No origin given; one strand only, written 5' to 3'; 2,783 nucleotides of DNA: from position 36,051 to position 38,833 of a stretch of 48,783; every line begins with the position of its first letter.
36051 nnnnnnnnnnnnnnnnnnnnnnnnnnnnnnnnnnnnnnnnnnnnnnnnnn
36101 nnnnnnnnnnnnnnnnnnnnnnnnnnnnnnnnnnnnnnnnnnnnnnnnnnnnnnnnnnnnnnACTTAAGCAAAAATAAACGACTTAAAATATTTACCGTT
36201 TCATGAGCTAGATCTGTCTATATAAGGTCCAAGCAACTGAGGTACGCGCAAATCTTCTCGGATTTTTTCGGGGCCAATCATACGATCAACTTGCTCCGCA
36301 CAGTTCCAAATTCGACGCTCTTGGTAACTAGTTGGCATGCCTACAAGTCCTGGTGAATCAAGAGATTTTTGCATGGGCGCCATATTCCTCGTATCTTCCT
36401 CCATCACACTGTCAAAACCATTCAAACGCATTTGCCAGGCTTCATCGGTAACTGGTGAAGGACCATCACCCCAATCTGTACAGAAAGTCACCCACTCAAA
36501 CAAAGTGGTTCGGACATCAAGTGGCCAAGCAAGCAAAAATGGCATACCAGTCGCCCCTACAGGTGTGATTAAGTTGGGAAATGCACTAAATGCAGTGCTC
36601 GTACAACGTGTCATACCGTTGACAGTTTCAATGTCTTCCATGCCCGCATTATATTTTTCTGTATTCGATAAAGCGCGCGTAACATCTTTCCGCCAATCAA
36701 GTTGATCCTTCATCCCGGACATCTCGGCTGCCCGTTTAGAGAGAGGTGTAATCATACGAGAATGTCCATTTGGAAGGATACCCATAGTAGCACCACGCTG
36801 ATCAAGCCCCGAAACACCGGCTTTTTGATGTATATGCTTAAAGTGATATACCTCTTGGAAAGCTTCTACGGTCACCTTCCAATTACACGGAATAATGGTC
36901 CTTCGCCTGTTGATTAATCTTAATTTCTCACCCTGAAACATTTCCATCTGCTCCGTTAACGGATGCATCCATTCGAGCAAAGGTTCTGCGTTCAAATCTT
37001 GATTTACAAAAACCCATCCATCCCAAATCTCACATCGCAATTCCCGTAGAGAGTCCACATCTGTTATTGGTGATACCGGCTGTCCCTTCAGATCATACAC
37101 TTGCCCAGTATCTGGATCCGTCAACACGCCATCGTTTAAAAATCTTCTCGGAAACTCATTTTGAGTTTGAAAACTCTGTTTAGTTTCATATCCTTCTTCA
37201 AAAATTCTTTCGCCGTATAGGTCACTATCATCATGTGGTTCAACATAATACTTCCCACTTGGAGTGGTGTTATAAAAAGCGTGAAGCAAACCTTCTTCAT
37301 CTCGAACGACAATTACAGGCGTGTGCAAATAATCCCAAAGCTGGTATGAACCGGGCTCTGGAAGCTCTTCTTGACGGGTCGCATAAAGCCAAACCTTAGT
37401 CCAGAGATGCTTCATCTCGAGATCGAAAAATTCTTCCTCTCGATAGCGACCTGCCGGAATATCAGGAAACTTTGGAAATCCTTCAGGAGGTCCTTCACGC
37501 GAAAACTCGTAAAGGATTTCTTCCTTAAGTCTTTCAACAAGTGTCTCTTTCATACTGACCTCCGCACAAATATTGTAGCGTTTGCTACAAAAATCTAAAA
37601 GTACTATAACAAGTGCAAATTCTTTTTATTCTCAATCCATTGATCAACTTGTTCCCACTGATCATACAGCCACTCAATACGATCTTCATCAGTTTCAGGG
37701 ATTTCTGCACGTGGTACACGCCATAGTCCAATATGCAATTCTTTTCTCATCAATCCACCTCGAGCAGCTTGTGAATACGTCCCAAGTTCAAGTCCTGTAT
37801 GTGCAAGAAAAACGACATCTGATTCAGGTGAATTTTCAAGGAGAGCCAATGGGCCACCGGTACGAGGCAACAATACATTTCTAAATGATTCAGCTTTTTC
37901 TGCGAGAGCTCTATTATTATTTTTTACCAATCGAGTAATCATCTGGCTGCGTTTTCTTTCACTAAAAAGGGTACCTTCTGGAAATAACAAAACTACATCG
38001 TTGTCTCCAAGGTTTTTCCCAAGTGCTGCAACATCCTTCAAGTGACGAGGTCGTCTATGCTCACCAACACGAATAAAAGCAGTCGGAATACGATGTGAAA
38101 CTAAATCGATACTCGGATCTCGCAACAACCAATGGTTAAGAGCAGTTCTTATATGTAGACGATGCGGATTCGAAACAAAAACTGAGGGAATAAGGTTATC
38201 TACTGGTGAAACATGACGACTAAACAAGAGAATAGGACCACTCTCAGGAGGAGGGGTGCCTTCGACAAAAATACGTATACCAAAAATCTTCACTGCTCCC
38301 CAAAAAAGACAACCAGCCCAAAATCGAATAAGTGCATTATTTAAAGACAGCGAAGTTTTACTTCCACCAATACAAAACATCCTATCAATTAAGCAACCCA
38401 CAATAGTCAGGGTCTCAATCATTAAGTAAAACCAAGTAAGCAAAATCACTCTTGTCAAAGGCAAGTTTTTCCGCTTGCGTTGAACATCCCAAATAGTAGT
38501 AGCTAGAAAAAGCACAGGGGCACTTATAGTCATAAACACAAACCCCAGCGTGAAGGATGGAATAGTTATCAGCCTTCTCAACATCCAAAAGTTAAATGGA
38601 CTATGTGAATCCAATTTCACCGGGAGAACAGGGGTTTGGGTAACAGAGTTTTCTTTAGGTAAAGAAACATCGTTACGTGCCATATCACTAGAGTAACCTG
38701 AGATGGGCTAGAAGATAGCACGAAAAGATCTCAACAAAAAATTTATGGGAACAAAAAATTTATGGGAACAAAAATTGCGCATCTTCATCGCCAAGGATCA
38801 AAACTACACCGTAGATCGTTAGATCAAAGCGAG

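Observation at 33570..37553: Reciprocally degenerate Rieske-oxygenase paralogs: one keeps only the [2Fe-2S] site, the other only the mononuclear-iron site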

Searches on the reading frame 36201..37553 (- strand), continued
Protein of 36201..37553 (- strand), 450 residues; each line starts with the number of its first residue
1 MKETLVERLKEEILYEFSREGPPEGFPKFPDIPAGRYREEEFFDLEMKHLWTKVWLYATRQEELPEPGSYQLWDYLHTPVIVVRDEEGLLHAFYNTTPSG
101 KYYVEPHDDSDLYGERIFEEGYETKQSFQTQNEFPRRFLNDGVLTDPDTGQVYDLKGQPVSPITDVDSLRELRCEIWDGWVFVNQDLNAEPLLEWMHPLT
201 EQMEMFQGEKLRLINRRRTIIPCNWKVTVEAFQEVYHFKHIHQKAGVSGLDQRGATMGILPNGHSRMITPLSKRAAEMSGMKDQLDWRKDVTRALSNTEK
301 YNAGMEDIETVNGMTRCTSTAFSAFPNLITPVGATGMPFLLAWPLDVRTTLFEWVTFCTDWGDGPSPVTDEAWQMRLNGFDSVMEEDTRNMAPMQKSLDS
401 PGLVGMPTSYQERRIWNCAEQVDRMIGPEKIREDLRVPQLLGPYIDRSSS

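Call 44: fold_search(model_id=the predicted structure, library=pdb)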
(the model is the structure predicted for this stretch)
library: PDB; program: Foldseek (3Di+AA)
matches with E <= 10: 1201; with E <= 0.001: 171
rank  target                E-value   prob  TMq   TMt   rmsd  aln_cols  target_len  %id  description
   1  4qur                  3.7e-18  1.00  0.56  0.60  11.0       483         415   13  Crystal Structure of stachydrine demethylase in complex with cyanide, oxygen, and N-methyl proline in a new orientation (released 2015-07-15)
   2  6zgp_H                3.9e-18  1.00  0.58  0.72   6.7       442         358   17  Crystal structure of the quaternary ammonium Rieske monooxygenase CntA in complex with inhibitor MMV12 (MMV020670) (released 2020-11-18)
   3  6y9d_A                4.1e-18  1.00  0.56  0.70   7.9       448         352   17  Crystal structure of the quaternary ammonium Rieske monooxygenase CntA in complex with substrate L-Carnitine (released 2020-11-18)
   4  6y8j                  5.0e-18  1.00  0.55  0.71   8.2       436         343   17  Crystal structure of the apo form of a quaternary ammonium Rieske monooxygenase CntA (released 2020-11-18)
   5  6zgp_G                5.3e-18  1.00  0.57  0.69   6.5       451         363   17  Crystal structure of the quaternary ammonium Rieske monooxygenase CntA in complex with inhibitor MMV12 (MMV020670) (released 2020-11-18)
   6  3vca                  6.6e-18  1.00  0.58  0.65   7.2       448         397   14  Quaternary Ammonium Oxidative Demethylation: X-ray Crystallographic, Resonance Raman and UV-visible Spectroscopic Analys (released 2012-02-08)
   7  7vju_C                1.1e-17  1.00  0.59  0.66   6.0       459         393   16  Crystal Structure of terephthalate dioxygenase from Comamonas testosteroni KF1 (released 2022-04-13)
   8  6zgp_K                1.2e-17  1.00  0.57  0.70   6.2       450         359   17  Crystal structure of the quaternary ammonium Rieske monooxygenase CntA in complex with inhibitor MMV12 (MMV020670) (released 2020-11-18)
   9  6zgp_J                1.5e-17  1.00  0.60  0.74   5.5       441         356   18  Crystal structure of the quaternary ammonium Rieske monooxygenase CntA in complex with inhibitor MMV12 (MMV020670) (released 2020-11-18)
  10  4qup                  1.5e-17  1.00  0.59  0.63  10.8       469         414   15  Crystal structure of stachydrine demethylase with N-methyl proline from low X-ray dose composite datasets (released 2015-07-15)
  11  4quq                  1.8e-17  1.00  0.59  0.65  10.1       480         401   13  Crystal structure of stachydrine demethylase in complex with azide (released 2015-07-15)
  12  6zgp_A                2.4e-17  1.00  0.60  0.73   6.6       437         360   18  Crystal structure of the quaternary ammonium Rieske monooxygenase CntA in complex with inhibitor MMV12 (MMV020670) (released 2020-11-18)
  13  6zgp_F                2.4e-17  1.00  0.57  0.70   8.0       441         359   17  Crystal structure of the quaternary ammonium Rieske monooxygenase CntA in complex with inhibitor MMV12 (MMV020670) (released 2020-11-18)
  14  6y8s                  2.6e-17  1.00  0.56  0.71   7.9       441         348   17  Crystal structure of the quaternary ammonium Rieske monooxygenase CntA in complex with substrate gamma-butyrobetaine (released 2020-11-18)
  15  6zgp_I                3.2e-17  1.00  0.56  0.69   8.0       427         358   18  Crystal structure of the quaternary ammonium Rieske monooxygenase CntA in complex with inhibitor MMV12 (MMV020670) (released 2020-11-18)
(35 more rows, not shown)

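Call 54: find_encoding_contigs(protein=P0068, flank=6000, max_places=3)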
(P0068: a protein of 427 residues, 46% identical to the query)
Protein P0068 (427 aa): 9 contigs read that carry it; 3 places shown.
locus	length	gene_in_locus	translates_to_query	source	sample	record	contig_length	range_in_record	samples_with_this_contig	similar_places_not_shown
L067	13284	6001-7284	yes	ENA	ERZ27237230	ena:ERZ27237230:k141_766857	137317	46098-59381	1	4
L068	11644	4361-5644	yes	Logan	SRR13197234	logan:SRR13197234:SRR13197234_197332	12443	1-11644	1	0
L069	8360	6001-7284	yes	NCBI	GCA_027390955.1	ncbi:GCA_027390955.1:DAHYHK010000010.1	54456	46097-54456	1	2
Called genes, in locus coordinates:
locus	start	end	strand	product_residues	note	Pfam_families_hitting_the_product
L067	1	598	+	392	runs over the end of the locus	PF02653:BPD_transp_2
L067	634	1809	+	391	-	PF00067:p450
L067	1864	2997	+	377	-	PF00144:Beta-lactamase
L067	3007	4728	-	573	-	PF01979:Amidohydro_1 (faint), PF07969:Amidohydro_3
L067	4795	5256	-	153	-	PF13669:Glyoxalase_4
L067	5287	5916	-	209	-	PF00440:TetR_N, PF13977:TetR_C_6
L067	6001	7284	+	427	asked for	PF00355:Rieske, PF00848:Ring_hydroxyl_A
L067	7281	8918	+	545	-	PF00890:FAD_binding_2, PF01266:DAO, PF03486:HI0933_like (weak), PF12831:FAD_oxidored, PF13450:NAD_binding_8 (faint)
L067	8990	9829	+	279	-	PF00392:GntR, PF07729:FCD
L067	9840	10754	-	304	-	PF00135:COesterase, PF20434:BD-FAE, PF07859:Abhydrolase_3, PF00326:Peptidase_S9 (weak)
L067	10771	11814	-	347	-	PF02653:BPD_transp_2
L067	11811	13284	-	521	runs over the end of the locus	PF00005:ABC_tran, PF13304:AAA_21 (faint), PF00005:ABC_tran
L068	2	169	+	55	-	?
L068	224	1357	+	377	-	PF00144:Beta-lactamase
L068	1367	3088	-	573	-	PF01979:Amidohydro_1 (faint), PF07969:Amidohydro_3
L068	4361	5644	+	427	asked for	PF00355:Rieske, PF00848:Ring_hydroxyl_A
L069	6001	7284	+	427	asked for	PF00355:Rieske, PF00848:Ring_hydroxyl_A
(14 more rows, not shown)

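Call 55: find_encoding_contigs(protein=P0031, flank=6000, max_places=2)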
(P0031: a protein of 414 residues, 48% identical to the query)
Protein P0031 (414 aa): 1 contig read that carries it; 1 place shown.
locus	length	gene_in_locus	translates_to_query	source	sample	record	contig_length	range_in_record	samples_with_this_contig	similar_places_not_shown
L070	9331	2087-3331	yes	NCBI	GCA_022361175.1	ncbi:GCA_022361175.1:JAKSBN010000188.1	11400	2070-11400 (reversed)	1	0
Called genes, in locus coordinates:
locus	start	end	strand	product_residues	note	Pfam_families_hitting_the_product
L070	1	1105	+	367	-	PF02771:Acyl-CoA_dh_N, PF02770:Acyl-CoA_dh_M, PF00441:Acyl-CoA_dh_1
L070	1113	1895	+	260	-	PF00106:adh_short, PF08659:KR, PF13561:adh_short_C2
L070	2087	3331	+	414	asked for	PF00355:Rieske, PF00848:Ring_hydroxyl_A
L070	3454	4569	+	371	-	PF00092:VWA, PF13519:VWA_2, PF00691:OmpA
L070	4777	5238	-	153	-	PF01575:MaoC_dehydratas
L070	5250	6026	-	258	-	PF00106:adh_short, PF01370:Epimerase (faint), PF08659:KR (weak), PF13561:adh_short_C2, PF23441:SDR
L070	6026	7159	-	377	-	PF02771:Acyl-CoA_dh_N, PF02770:Acyl-CoA_dh_M, PF00441:Acyl-CoA_dh_1, PF08028:Acyl-CoA_dh_2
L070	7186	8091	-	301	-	PF00106:adh_short, PF08659:KR, PF13561:adh_short_C2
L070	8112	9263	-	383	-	PF00108:Thiolase_N, PF22691:Thiolase_C_1 (faint), PF00109:ketoacyl-synt (weak), PF02803:Thiolase_C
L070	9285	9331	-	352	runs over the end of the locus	PF02771:Acyl-CoA_dh_N, PF00441:Acyl-CoA_dh_1, PF08028:Acyl-CoA_dh_2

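Call 64: find_encoding_contigs(protein=P0014, flank=9000, max_places=1)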
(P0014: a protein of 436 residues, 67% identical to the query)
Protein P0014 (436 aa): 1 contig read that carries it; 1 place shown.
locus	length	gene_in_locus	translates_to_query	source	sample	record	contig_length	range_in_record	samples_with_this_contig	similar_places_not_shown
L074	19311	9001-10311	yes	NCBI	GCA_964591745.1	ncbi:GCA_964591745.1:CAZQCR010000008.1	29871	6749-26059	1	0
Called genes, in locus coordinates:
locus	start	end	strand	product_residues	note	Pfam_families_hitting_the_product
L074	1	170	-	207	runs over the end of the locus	PF00072:Response_reg, PF04545:Sigma70_r4 (faint), PF00196:GerE, PF08281:Sigma70_r4_2 (weak)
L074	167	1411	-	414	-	PF07730:HisKA_3, PF13581:HATPase_c_2 (weak), PF02518:HATPase_c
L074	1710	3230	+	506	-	PF01266:DAO, PF04820:Trp_halogenase, PF07992:Pyr_redox_2 (faint)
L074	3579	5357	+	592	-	PF00496:SBP_bac_5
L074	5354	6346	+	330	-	PF19300:BPD_transp_1_N, PF00528:BPD_transp_1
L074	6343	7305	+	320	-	PF12911:OppC_N (weak), PF00528:BPD_transp_1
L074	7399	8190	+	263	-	PF00355:Rieske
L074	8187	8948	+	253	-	-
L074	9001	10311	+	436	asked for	PF00848:Ring_hydroxyl_A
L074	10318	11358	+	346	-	PF08240:ADH_N, PF00107:ADH_zinc_N, PF13602:ADH_zinc_N_2 (weak)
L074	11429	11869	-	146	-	PF00072:Response_reg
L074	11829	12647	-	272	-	PF00512:HisKA, PF02518:HATPase_c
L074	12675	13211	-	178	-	-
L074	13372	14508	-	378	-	PF02771:Acyl-CoA_dh_N, PF02770:Acyl-CoA_dh_M, PF00441:Acyl-CoA_dh_1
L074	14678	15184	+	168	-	-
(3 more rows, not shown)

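Call 83: list_cluster_members(proteins=[P0026, P0030, P0143, P0029])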
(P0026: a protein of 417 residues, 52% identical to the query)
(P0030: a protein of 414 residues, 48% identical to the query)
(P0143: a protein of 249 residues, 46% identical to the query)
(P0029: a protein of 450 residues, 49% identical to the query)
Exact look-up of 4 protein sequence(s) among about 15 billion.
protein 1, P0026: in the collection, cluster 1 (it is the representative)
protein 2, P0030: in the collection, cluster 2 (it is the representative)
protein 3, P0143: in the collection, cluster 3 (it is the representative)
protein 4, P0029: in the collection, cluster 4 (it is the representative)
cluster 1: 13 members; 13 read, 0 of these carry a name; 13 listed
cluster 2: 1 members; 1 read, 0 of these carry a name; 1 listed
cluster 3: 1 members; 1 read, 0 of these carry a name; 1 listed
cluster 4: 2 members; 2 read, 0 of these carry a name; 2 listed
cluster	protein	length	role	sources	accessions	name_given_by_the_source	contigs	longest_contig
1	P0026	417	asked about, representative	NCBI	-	-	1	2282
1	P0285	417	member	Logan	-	-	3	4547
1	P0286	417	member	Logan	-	-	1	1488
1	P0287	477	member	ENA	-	-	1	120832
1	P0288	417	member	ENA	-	-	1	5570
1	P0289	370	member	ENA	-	-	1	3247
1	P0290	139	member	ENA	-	-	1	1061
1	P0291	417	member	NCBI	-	-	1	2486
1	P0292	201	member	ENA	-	-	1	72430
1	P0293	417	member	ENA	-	-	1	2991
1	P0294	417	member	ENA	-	-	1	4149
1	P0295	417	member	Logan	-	-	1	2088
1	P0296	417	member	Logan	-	-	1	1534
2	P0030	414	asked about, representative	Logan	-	-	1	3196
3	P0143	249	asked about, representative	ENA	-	-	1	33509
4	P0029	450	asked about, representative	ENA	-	-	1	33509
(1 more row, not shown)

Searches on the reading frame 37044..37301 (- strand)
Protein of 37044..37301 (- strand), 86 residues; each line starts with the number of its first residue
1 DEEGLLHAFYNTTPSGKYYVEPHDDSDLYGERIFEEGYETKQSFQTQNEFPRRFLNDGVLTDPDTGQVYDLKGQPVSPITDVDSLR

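Call 82: search_protein_representatives(protein=window:37044-37301:-)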
Query: 86 residues. Proteins with E-value up to 0.001 (for the whole library): 1; up to 1e-10: 0; up to 1e-30: 0. The best 1 are listed.
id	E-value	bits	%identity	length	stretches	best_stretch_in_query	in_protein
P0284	7.2e-04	35.9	25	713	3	7-72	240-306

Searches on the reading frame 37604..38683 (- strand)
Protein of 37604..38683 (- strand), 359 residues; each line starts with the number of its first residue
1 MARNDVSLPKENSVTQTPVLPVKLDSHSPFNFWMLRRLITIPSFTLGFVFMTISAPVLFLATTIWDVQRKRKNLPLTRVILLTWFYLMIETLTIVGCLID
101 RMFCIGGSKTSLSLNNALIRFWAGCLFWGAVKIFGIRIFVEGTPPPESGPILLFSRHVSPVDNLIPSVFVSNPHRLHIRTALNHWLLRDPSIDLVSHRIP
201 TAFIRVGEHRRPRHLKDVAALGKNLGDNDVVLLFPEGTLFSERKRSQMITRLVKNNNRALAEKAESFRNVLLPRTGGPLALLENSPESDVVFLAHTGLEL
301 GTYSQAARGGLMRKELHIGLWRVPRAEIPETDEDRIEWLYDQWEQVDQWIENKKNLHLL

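Call 3: search_protein_families(library=pfam, proteins=[window:37604-38683:-], max_evalue=0.01)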
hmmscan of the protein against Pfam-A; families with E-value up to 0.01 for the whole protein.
window:37604-38683:- (359 aa): 2 families
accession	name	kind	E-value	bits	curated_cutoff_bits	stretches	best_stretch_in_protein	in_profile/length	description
PF01553.26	Acyltransferase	-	4.8e-08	33.3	23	1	138-245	2-108/132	Acyltransferase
PF16076.10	Acyltransf_C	-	0.00022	21.5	26.5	1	313-351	7-45/74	Acyltransferase C-terminus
